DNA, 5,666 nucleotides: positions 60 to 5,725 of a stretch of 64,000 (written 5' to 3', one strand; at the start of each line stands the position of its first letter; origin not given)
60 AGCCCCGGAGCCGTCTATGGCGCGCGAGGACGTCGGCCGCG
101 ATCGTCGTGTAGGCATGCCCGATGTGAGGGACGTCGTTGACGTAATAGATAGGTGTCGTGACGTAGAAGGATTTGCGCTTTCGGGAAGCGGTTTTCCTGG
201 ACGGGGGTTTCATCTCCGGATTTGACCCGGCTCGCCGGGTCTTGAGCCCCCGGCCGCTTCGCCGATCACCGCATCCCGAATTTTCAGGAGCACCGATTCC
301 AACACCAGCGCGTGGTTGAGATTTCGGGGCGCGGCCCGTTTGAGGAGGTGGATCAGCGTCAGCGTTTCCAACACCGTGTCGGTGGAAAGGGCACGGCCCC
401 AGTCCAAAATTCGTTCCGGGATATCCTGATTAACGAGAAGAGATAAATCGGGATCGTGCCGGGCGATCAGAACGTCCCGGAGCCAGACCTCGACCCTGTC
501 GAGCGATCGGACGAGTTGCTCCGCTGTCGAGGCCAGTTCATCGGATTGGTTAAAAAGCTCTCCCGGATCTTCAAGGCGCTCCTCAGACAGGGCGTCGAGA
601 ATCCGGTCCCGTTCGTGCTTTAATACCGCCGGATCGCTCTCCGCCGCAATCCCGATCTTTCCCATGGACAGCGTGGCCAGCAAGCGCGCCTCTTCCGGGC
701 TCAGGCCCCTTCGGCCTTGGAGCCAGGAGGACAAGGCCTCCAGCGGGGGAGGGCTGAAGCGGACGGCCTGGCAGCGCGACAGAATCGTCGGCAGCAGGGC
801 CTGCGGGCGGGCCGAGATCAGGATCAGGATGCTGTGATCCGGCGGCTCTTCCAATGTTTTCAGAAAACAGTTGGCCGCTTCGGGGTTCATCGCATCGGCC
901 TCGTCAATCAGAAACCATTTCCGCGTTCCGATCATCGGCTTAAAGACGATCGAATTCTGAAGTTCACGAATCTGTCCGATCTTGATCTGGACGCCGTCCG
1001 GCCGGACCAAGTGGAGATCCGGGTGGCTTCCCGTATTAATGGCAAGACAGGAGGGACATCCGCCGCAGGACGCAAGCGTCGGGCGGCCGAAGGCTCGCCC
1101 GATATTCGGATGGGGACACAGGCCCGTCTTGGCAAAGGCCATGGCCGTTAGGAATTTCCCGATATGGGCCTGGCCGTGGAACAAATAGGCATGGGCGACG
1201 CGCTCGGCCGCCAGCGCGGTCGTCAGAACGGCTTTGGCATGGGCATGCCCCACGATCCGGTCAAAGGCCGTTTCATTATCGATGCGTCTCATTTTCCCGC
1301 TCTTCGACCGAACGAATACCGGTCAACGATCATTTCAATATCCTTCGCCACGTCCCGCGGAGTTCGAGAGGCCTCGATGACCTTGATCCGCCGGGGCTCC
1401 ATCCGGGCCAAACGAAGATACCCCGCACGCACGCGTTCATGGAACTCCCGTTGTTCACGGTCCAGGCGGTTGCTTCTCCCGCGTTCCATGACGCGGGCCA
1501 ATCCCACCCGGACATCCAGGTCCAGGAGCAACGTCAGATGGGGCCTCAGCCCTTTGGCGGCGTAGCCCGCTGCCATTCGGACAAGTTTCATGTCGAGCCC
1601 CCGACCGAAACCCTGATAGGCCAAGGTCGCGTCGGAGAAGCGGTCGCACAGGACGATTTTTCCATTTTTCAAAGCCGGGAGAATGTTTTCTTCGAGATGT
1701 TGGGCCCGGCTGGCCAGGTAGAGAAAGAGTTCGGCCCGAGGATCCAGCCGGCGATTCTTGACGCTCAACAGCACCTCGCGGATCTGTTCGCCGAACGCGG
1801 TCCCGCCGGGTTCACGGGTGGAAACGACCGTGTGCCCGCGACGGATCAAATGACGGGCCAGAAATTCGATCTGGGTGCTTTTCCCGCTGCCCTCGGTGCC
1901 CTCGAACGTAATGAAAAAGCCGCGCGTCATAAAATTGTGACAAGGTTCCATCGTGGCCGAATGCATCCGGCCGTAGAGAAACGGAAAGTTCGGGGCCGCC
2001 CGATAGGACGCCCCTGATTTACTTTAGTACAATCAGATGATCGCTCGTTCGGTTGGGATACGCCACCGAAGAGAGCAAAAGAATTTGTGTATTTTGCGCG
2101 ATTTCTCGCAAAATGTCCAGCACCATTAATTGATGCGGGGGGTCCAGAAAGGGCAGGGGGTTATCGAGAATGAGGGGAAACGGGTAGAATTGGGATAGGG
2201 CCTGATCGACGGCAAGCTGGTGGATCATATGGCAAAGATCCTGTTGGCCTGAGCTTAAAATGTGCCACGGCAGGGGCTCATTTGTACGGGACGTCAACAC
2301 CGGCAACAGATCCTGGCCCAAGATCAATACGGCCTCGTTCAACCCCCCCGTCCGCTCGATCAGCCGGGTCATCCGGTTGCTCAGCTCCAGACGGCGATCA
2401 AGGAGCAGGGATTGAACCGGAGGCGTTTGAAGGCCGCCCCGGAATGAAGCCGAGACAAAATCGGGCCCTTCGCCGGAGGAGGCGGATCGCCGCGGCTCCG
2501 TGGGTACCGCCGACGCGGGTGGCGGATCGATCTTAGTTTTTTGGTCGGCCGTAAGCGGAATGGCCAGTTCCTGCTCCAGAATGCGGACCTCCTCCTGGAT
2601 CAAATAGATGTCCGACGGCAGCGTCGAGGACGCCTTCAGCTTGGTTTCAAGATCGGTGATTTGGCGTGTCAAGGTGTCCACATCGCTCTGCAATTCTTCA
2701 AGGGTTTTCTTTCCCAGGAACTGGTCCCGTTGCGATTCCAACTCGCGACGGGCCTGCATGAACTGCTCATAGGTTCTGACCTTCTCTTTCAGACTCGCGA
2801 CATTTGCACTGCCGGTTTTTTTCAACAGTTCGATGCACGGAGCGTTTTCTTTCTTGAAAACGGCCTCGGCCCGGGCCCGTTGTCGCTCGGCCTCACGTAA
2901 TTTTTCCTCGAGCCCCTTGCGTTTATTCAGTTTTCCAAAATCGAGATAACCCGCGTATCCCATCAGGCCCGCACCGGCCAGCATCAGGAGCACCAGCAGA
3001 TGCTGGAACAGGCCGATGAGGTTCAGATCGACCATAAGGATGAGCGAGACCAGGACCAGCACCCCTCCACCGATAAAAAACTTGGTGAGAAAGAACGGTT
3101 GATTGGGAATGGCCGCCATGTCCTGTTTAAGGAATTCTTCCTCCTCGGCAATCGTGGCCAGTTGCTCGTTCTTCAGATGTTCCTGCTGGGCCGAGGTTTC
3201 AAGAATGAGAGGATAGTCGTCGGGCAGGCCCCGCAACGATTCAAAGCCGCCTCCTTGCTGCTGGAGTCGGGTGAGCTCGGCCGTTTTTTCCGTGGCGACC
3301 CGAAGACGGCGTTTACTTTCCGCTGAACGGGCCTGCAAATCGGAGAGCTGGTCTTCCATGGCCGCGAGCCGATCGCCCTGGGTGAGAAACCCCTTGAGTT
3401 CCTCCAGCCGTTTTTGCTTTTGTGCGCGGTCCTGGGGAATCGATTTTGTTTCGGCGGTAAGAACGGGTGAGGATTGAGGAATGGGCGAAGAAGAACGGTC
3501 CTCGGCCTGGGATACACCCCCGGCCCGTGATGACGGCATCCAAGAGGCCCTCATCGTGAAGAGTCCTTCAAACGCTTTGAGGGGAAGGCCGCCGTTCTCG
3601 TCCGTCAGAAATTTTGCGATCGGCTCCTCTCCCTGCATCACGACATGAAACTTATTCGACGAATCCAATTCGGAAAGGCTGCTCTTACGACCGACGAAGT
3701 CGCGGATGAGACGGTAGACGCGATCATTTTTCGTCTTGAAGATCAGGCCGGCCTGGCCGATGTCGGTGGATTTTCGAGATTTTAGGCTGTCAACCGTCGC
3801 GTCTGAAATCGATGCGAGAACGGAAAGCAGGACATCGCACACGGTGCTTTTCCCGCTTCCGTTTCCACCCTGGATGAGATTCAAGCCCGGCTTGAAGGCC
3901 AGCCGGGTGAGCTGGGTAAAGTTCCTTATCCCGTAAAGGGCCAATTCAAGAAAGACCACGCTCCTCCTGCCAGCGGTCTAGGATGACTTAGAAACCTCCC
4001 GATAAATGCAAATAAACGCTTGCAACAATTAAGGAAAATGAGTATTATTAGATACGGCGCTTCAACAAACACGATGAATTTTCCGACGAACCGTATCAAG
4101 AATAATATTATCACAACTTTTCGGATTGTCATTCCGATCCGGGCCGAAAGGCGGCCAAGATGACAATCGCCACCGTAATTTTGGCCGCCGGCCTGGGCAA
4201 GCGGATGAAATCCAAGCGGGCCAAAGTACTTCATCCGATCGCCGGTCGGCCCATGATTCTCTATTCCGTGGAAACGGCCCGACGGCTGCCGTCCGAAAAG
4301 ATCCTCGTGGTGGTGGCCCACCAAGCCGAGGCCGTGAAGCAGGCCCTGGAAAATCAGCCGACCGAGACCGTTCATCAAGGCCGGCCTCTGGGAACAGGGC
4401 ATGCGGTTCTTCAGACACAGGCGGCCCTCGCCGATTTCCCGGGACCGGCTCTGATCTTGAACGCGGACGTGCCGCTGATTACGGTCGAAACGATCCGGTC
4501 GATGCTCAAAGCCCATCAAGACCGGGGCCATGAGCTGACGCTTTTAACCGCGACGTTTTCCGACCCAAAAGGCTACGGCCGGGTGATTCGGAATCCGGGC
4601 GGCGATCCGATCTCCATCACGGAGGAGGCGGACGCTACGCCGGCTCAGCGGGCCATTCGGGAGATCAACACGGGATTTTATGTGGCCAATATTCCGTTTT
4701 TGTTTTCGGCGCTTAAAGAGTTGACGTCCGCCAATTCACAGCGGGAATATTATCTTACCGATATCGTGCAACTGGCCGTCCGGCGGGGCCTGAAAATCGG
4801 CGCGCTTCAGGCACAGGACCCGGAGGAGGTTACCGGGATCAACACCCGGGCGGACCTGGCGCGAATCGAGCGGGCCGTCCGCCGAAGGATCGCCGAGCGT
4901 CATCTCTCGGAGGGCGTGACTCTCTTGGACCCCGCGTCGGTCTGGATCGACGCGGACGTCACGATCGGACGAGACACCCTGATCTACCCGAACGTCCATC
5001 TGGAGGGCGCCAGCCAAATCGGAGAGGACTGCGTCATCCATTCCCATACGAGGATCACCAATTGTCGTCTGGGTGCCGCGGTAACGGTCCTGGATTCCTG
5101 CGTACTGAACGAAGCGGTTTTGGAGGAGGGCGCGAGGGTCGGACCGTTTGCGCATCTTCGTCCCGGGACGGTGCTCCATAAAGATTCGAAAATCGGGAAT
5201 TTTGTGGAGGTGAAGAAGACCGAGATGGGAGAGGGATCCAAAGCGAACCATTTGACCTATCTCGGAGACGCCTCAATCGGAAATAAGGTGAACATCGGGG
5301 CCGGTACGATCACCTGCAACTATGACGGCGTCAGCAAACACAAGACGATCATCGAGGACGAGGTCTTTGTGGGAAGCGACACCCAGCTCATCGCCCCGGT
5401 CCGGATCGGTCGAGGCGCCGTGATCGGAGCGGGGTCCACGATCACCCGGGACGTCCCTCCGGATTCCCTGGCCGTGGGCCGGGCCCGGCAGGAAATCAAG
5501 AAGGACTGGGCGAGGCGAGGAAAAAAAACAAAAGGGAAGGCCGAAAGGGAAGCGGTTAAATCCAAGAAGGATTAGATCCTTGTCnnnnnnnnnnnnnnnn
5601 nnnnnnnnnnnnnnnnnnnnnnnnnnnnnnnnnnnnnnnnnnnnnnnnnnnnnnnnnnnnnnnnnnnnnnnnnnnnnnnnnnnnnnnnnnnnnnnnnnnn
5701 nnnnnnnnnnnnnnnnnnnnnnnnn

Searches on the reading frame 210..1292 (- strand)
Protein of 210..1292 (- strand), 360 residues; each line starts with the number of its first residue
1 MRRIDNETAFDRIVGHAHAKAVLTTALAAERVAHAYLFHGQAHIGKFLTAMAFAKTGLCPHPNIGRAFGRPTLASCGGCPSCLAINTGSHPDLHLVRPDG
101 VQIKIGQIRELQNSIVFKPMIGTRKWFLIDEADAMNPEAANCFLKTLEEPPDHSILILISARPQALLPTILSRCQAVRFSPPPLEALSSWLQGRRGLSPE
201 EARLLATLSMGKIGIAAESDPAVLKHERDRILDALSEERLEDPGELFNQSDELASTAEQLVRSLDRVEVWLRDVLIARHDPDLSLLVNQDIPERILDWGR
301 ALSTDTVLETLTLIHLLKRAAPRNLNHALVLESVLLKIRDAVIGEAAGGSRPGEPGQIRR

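Call 14: search_protein_families(library=pfam, proteins=[window:210-1292:-], max_evalue=0.0001)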
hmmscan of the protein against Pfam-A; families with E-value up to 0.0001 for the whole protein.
window:210-1292:- (360 aa): 1 family
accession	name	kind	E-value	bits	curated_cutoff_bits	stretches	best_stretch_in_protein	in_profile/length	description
PF13177.12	DNA_pol3_delta2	-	2e-49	168.1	27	1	16-181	2-159/161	DNA polymerase III, delta subunit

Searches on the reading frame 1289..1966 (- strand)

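Call 14: search_protein_families(library=pfam, proteins=[window:1289-1966:-], max_evalue=0.0001)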
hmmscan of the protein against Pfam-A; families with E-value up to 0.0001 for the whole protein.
window:1289-1966:- (225 aa): 2 families
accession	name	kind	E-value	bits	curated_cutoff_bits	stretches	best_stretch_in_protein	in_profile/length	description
PF02223.23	Thymidylate_kin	-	6.9e-54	182.8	27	1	21-210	1-185/185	Thymidylate kinase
PF13521.12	AAA_28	-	9.2e-09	36.2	27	1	19-186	2-149/164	AAA domain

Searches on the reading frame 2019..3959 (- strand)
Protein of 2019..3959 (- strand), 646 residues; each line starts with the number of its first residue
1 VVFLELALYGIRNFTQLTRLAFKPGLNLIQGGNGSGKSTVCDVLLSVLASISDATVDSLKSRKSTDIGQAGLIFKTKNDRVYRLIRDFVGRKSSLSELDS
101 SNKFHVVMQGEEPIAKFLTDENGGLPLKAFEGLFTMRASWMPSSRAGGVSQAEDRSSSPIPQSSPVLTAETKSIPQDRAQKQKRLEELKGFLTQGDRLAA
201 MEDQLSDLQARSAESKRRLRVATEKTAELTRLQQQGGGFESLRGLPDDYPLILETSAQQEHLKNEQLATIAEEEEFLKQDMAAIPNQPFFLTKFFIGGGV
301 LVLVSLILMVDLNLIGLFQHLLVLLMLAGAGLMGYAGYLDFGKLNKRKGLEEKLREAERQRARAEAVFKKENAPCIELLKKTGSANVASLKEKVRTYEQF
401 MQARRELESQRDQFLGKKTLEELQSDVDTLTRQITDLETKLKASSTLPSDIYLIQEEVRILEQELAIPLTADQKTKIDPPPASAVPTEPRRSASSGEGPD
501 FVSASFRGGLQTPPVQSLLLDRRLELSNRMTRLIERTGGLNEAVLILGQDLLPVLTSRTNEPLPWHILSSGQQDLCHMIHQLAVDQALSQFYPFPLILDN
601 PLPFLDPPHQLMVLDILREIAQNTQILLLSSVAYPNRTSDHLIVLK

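Call 14: search_protein_families(library=pfam, proteins=[window:2019-3959:-], max_evalue=0.0001)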
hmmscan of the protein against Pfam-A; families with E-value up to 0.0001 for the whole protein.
window:2019-3959:- (646 aa): 2 families
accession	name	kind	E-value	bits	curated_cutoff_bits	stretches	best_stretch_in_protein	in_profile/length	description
PF02463.25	SMC_N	-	2.8e-11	43.7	40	1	5-631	4-197/220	RecF/RecN/SMC N terminal domain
PF13476.12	AAA_23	-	8.3e-10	40.1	27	1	6-273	2-192/201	AAA domain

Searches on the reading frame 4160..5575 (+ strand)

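Call 14: search_protein_families(library=pfam, proteins=[window:4160-5575:+], max_evalue=0.0001)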
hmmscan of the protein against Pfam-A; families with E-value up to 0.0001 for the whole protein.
window:4160-5575:+ (471 aa): 7 families
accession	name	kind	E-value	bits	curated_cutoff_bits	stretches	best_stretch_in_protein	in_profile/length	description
PF00132.30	Hexapep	-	1.9e-31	106.9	27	3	266-301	1-36/36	Bacterial transferase hexapeptide (six repeats)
PF12804.13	NTP_transf_3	-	1.3e-18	68.2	27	1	6-128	2-120/160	MobA-like NTP transferase domain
PF25084.1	LbH_EIF2B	-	2.3e-16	60.1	54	1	260-350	15-104/105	EIF2B subunit epsilon LbH domain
PF00483.29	NTP_transferase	-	9.4e-16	58.6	21.2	1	5-217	2-220/245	Nucleotidyl transferase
PF01128.25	IspD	-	3.6e-08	33.9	27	1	4-121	2-119/221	2-C-methyl-D-erythritol 4-phosphate cytidylyltransferase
PF14602.12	Hexapep_2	-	5.5e-07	29.6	27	1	396-430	2-34/34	Hexapeptide repeat of succinyl-transferase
PF02348.25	CTP_transf_3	-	2.8e-06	27.7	22.6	1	15-124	7-119/217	Cytidylyltransferase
